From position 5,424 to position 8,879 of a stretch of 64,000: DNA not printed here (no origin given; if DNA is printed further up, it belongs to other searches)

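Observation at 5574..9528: Nuclease-helicase gene pair (Hachiman-like architecture) wedged into the type I R-M operon: best candidate defence system in the window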

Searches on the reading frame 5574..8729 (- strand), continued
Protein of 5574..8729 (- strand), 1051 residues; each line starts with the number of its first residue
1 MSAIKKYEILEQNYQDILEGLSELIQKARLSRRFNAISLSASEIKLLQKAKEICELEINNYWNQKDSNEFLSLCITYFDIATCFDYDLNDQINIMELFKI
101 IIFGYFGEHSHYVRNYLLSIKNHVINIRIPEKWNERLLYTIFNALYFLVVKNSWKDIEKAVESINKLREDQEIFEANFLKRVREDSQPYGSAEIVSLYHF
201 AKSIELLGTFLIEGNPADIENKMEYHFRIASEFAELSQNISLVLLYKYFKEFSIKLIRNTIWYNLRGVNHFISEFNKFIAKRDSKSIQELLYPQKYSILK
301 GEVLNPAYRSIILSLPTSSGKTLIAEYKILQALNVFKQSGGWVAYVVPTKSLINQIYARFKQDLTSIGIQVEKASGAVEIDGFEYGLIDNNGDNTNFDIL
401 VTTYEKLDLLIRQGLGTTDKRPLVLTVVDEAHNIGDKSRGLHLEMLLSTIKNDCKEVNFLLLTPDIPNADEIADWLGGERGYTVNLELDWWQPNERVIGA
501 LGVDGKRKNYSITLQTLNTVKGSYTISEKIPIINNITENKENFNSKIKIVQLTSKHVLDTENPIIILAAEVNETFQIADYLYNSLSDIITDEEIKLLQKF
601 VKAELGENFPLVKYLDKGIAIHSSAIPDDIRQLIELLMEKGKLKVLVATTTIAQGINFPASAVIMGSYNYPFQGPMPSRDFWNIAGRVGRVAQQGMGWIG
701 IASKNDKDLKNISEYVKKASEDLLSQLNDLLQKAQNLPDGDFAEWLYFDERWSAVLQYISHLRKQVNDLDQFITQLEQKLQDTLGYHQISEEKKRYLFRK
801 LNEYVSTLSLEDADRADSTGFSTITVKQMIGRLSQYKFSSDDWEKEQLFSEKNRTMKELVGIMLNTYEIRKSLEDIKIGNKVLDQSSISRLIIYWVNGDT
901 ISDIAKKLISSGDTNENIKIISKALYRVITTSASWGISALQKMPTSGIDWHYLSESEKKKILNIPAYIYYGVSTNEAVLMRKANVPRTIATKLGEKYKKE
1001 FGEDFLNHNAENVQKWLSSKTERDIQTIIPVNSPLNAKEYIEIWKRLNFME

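Call 40: find_homologous_proteins(query=L082:1367-2194:+, max_evalue=0.001)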
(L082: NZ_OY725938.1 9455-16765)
Query L082:1367-2194:+ (275 aa): 336 proteins with E <= 0.001 among 1528 candidates; the best 120 are listed.
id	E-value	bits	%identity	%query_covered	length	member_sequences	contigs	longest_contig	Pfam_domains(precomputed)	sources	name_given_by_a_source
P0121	4.1e-176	602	100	100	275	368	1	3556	PF08878.17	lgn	-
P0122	2.8e-167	573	100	95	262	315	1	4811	PF08878.17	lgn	-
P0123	8.4e-152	522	85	100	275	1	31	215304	PF08878.17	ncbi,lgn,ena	-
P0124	1.1e-151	522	85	100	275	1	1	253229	PF08878.17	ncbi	-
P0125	1.4e-151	521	84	100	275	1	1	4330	PF08878.17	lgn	-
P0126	3.3e-151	520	84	100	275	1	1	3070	PF08878.17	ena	-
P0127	4.7e-151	520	84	100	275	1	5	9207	PF08878.17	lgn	-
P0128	6.0e-151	519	84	100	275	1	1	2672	PF08878.17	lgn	-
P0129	1.3e-150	518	85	100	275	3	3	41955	PF08878.17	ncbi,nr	ncbi:MAG: SAVED domain-containing protein [Massilibacteroides sp.]|nr:SAVED domain-containing protei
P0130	4.9e-150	516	83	100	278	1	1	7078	PF08878.17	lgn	-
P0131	5.0e-150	516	84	100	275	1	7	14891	PF08878.17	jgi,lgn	-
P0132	6.4e-150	516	84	100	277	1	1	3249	PF08878.17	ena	-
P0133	2.6e-149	514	83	100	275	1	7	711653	PF08878.17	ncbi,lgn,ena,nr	nr:Hachiman antiphage defense system protein HamA [Bacteroides intestinalis]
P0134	2.7e-149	514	84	100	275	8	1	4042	PF08878.17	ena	-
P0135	5.2e-149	513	83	100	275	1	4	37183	PF08878.17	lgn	-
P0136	7.6e-149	512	83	100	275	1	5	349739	PF08878.17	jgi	jgi:hypothetical protein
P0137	1.1e-148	512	83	100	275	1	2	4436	PF08878.17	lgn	-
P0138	1.8e-148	511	82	100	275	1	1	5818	PF08878.17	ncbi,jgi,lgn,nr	ncbi:MAG: DUF1837 domain-containing protein [Prevotella sp.]|jgi:hypothetical protein|nr:DUF1837 dom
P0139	2.4e-148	511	83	100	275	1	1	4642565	PF08878.17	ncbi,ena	-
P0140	2.5e-148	511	83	100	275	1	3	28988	PF08878.17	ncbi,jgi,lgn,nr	ncbi:MAG: DUF1837 domain-containing protein [Prevotella sp.]|jgi:hypothetical protein|nr:DUF1837 dom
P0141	6.3e-148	509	84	100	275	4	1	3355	PF08878.17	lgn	-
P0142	8.1e-148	509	83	100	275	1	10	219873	PF08878.17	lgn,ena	-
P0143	1.8e-146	505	83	100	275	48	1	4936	PF08878.17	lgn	-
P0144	2.2e-146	504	82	100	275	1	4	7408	PF08878.17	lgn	-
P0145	2.8e-146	504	83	100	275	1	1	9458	PF08878.17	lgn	-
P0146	4.0e-146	504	83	100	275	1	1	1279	PF08878.17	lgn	-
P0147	1.8e-145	501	83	100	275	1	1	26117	PF08878.17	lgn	-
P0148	4.3e-145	500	82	100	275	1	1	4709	PF08878.17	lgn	-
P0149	1.2e-144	499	82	100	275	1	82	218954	PF08878.17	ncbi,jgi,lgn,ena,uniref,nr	ncbi:hypothetical protein SDC9_67174 [bioreactor metagenome]|jgi:hypothetical protein|uniref:Anti-ba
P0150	2.3e-144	498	80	100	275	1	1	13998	PF08878.17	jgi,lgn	jgi:hypothetical protein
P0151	8.6e-144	496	81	100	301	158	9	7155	PF08878.17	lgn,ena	-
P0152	1.1e-143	496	80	100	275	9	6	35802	PF08878.17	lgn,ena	-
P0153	1.2e-143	495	80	100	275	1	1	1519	PF08878.17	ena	-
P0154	1.3e-143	495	81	99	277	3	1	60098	PF08878.17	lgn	-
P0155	1.9e-143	495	81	100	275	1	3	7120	PF08878.17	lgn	-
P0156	5.5e-143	493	80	100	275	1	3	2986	PF08878.17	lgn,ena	-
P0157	1.8e-142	492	80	100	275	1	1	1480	PF08878.17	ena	-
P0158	2.5e-142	491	80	100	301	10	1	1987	PF08878.17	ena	-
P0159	6.1e-141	487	79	100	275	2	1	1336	PF08878.17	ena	-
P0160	1.3e-139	482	79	100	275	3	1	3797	PF08878.17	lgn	-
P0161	3.9e-138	477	77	100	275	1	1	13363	PF08878.17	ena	-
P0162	1.7e-137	475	79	100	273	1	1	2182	PF08878.17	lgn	-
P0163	9.1e-131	453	75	100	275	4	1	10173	PF08878.17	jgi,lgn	jgi:hypothetical protein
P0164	8.4e-130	450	75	100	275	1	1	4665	PF08878.17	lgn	-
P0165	1.5e-129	449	74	100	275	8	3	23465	PF08878.17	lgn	-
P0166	2.8e-129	448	73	100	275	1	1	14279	PF08878.17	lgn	-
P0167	3.4e-129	448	74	100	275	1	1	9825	PF08878.17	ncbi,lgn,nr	ncbi:MAG: DUF1837 domain-containing protein [Bacteroidales bacterium]|nr:DUF1837 domain-containing p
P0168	8.3e-128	444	74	99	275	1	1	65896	PF08878.17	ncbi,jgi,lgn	-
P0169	1.2e-127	443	73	100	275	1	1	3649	PF08878.17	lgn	-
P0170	2.0e-127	442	72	100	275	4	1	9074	PF08878.17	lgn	-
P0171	3.9e-127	441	72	100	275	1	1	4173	PF08878.17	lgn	-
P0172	8.5e-127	440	72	100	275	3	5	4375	PF08878.17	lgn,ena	-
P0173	1.3e-126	440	72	99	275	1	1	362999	PF08878.17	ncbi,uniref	ncbi:Hachiman antiphage defense system protein HamA [Catalinimonas sp. 4WD22]|uniref:Hachiman antiph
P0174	1.6e-126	439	72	100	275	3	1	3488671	PF08878.17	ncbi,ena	-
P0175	5.7e-126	438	74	100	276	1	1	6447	PF08878.17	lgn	-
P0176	1.6e-125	436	100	75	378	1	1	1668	PF02449.22,PF08878.17,PF01301.26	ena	-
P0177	1.6e-125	436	72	99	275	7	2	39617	PF08878.17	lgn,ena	-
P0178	3.0e-125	435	100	75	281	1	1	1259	PF01757.29,PF08878.17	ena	-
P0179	1.0e-120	420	91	81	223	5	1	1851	PF08878.17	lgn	-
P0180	1.2e-120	420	69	100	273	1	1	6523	PF08878.17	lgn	-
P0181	4.2e-118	412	69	100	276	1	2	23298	PF08878.17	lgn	-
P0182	8.6e-115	401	67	100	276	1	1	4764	PF08878.17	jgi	-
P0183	8.7e-115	401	68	100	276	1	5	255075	PF08878.17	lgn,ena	-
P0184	1.6e-114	400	66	99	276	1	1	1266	PF08878.17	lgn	-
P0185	2.5e-114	399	67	100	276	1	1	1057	PF08878.17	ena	-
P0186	2.0e-113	396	66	100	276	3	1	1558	PF08878.17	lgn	-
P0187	1.6e-112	393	67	100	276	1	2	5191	PF08878.17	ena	-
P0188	1.8e-112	393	65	100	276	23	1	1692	PF08878.17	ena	-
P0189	2.0e-112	393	67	99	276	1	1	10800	PF08878.17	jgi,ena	jgi:hypothetical protein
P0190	2.1e-112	393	66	100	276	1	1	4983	PF08878.17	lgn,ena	-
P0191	2.2e-112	393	66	100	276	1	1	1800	PF08878.17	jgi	-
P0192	2.4e-112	393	66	100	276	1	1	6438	PF08878.17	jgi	-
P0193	2.5e-112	393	66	100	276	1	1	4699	PF08878.17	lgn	-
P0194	2.6e-112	393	66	100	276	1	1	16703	PF08878.17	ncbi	-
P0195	2.9e-112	393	67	100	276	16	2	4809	PF08878.17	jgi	jgi:hypothetical protein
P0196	3.5e-112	392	66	100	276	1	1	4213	PF08878.17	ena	-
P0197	4.2e-112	392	66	100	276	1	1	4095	PF08878.17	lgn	-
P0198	5.3e-112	392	67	99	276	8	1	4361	PF08878.17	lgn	-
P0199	6.0e-112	392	67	100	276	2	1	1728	PF08878.17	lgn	-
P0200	1.3e-111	390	67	100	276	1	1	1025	PF08878.17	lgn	-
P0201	1.8e-111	390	66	100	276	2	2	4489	PF08878.17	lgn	-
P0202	2.1e-111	390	66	100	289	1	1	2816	PF08878.17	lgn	-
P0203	2.2e-111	390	65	100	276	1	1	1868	PF08878.17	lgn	-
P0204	2.5e-111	390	65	100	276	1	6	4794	PF08878.17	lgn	-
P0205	2.6e-111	389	67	100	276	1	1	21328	PF08878.17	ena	-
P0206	2.8e-111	389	63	100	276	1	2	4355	PF08878.17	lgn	-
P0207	3.1e-111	389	66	100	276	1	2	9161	PF08878.17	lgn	-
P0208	4.0e-111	389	65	100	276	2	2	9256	PF08878.17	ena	-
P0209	4.0e-111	389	66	100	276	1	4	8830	PF08878.17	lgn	-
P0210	5.0e-111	389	67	99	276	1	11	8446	PF08878.17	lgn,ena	-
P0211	5.2e-111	388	66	100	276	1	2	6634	PF08878.17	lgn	-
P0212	7.2e-111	388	66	100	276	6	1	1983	PF08878.17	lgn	-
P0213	1.1e-110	387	67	100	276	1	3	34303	PF08878.17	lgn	-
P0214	2.3e-110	386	66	100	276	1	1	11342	PF08878.17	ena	-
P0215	2.4e-110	386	65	100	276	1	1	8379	PF08878.17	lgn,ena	-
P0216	2.8e-110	386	65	100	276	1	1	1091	PF08878.17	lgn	-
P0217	4.7e-110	385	65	99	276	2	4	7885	PF08878.17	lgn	-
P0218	8.5e-110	384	66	100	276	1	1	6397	PF08878.17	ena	-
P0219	9.8e-110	384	66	100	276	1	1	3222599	PF08878.17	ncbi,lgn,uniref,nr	ncbi:Hachiman antiphage defense system protein HamA [Flavobacterium sp. LM4]|uniref:Hachiman antipha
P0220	1.1e-109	384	65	100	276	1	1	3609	PF08878.17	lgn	-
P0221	1.7e-109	383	65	100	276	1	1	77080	PF08878.17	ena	-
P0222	1.9e-109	383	65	100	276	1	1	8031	PF08878.17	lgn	-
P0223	2.1e-109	383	64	100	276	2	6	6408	PF08878.17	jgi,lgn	jgi:hypothetical protein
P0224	4.8e-109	382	64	100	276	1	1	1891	PF08878.17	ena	-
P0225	8.3e-109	381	63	100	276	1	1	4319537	PF08878.17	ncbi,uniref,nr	ncbi:Hachiman antiphage defense system protein HamA [Psychroserpens sp. NJDZ02]|uniref:Hachiman anti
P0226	9.9e-109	381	64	100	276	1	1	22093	PF08878.17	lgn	-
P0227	1.1e-108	381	66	99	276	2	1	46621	PF08878.17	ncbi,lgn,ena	-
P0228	3.2e-108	379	63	100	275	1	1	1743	PF08878.17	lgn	-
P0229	4.7e-108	379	66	99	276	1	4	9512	PF08878.17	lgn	-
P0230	1.4e-107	377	65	100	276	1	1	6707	PF08878.17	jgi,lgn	jgi:hypothetical protein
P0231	2.1e-107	377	63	100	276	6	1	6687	PF08878.17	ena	-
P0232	3.2e-107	376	64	100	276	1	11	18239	PF08878.17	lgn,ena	-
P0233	3.2e-107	376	63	100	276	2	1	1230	PF08878.17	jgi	jgi:hypothetical protein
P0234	1.1e-106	374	66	100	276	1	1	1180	PF08878.17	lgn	-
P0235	3.5e-106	373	62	100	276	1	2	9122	PF08878.17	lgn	-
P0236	9.7e-106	371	63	100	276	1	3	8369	PF08878.17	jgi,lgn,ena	-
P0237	1.0e-105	371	64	100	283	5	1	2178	PF08878.17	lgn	-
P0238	4.0e-105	369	62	100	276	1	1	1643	PF08878.17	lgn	-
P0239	9.7e-105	368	63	100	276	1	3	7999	PF08878.17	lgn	-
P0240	2.1e-104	367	62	100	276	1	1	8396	PF08878.17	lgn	-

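Call 44: find_homologous_proteins(query=window:5574-8729:-, max_evalue=1e-10)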
Query window:5574-8729:- (1051 aa): 1365 proteins with E <= 1e-10 among 8000 candidates; the best 120 are listed.
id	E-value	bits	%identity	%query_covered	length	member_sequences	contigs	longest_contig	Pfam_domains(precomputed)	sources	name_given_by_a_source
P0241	0.0e+0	2158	92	100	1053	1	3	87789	PF00270.36,PF00271.38,PF04851.22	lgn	-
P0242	0.0e+0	2152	92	100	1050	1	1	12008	PF00270.36,PF00271.38,PF04851.22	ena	-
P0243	0.0e+0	2149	92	100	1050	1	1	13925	PF00270.36,PF00271.38,PF04851.22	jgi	-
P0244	0.0e+0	2144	92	100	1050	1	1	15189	PF00270.36,PF00271.38,PF04851.22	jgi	-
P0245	0.0e+0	2114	90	100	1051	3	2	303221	PF00270.36,PF00271.38,PF04851.22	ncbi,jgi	jgi:replicative superfamily II helicase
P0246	0.0e+0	2095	89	100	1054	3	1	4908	PF00270.36,PF00271.38,PF04851.22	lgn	-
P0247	0.0e+0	2089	88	100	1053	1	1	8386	PF00270.36,PF00271.38,PF04851.22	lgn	-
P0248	0.0e+0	2086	89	100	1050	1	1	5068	PF00270.36,PF00271.38,PF04851.22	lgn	-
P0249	0.0e+0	2083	88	100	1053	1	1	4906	PF00270.36,PF00271.38,PF04851.22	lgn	-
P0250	0.0e+0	2082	88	100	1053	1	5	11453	PF00270.36,PF00271.38,PF04851.22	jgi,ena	-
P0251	0.0e+0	2080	88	100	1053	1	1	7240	PF00270.36,PF00271.38,PF04851.22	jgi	-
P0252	0.0e+0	2067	87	100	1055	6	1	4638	PF00270.36,PF00271.38,PF04851.22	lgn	-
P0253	0.0e+0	2067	88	100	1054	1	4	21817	PF00270.36,PF00271.38,PF04851.22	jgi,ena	jgi:replicative superfamily II helicase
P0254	0.0e+0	2066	88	100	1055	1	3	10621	PF00270.36,PF00271.38,PF04851.22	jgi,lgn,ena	-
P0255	0.0e+0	1798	100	77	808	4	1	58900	PF00270.36,PF00271.38,PF04851.22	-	-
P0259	0.0e+0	1482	62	100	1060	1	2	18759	PF00270.36,PF00271.38,PF04851.22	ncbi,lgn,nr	ncbi:MAG: DEAD/DEAH box helicase [Paludibacteraceae bacterium]|nr:DEAD/DEAH box helicase [Paludibact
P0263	0.0e+0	1451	61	100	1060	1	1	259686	PF00270.36,PF00271.38,PF04851.22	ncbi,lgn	ncbi:MAG: DEAD/DEAH box helicase [Melioribacteraceae bacterium]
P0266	0.0e+0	1447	62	100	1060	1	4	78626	PF00270.36,PF04851.22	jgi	-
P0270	0.0e+0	1442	60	100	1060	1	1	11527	PF00270.36,PF04851.22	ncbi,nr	ncbi:MAG: DEAD/DEAH box helicase [Melioribacter sp.]|nr:DEAD/DEAH box helicase [Melioribacter sp.]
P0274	0.0e+0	1434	61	100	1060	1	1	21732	PF00270.36,PF00271.38,PF04851.22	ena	-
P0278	0.0e+0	1427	61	100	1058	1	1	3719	PF00270.36,PF04851.22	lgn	-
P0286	0.0e+0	1416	59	100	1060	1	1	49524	PF00270.36,PF04851.22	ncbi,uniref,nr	ncbi:DEAD/DEAH box helicase [Stygiobacter electus]|uniref:DEAD/DEAH box helicase n=1 Tax=Stygiobacte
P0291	0.0e+0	1393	59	99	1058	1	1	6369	PF00270.36,PF00271.38,PF04851.22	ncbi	ncbi:MAG: DEAD/DEAH box helicase [Bacteroidales bacterium]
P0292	0.0e+0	1387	58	100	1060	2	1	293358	PF00270.36,PF00271.38,PF04851.22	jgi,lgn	jgi:superfamily II DNA/RNA helicase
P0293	0.0e+0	1382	58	100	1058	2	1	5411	PF00270.36,PF00271.38,PF04851.22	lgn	-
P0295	0.0e+0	1371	59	100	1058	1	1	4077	PF00270.36,PF00271.38,PF04851.22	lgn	-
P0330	0.0e+0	1316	54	100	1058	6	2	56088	PF00270.36,PF00271.38,PF04851.22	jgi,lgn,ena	-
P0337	0.0e+0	1312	55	100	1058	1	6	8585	PF00270.36,PF00271.38,PF04851.22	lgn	-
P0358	0.0e+0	1306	54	100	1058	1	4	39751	PF00270.36,PF04851.22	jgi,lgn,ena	-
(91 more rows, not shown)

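Call 47: search_solved_structures(query=A3, max_evalue=1e-10, show_alignments=0)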
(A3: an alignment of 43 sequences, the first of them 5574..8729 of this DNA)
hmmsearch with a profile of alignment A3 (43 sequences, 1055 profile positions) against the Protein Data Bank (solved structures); distinct sequences matched with E-value up to 1e-10: 53.
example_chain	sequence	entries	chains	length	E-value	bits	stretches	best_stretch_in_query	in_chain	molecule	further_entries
2va8_A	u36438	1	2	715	1.6e-36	128.9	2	284-522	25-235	SKI2-TYPE HELICASE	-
8alz_B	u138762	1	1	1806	9.7e-36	126.3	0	613-712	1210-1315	Activating signal cointegrator 1 complex subunit 3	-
7zpq_CA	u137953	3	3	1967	1.4e-35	125.8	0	297-478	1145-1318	SLH1 isoform 1 | RQC trigger complex helicase SLH1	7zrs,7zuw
6s8o_B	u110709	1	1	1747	5.3e-35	123.9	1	286-486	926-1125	U5 small nuclear ribonucleoprotein 200 kDa helicase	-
6qdv_B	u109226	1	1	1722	1.5e-34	122.4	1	286-486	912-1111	U5 small nuclear ribonucleoprotein 200 kDa helicase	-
4f92_B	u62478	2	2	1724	1.5e-34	122.4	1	286-486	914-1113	U5 small nuclear ribonucleoprotein 200 kDa helicase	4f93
4f91_B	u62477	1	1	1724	1.5e-34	122.4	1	286-486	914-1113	U5 small nuclear ribonucleoprotein 200 kDa helicase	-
6s9i_B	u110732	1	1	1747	1.6e-34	122.3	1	286-486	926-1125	U5 small nuclear ribonucleoprotein 200 kDa helicase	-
5urj_A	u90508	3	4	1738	1.6e-34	122.3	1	286-486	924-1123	U5 small nuclear ribonucleoprotein 200 kDa helicase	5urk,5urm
4kit_B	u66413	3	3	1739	1.6e-34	122.3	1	286-486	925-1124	U5 small nuclear ribonucleoprotein 200 kDa helicase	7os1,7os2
6s8q_B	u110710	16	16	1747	1.6e-34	122.3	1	286-486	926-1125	U5 small nuclear ribonucleoprotein 200 kDa helicase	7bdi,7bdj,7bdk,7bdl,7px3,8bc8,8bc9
3jcr_C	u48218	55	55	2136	4.4e-34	120.8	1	286-485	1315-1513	hBrr2 | U5 small nuclear ribonucleoprotein 200 kDa helicase | Brr2, U5 small nuclear ribonucleoprotein 200 kDa helicase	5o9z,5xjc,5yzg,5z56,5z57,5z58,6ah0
2zj2_A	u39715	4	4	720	2.5e-30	108.4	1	287-479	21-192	Putative ski2-type helicase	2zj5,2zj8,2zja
2p6r_A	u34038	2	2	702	2.5e-27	98.4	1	283-479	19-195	afUHEL308 HELICASE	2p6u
9b15_A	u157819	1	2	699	1.7e-26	95.7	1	283-479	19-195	ATP-dependent DNA helicase Hel308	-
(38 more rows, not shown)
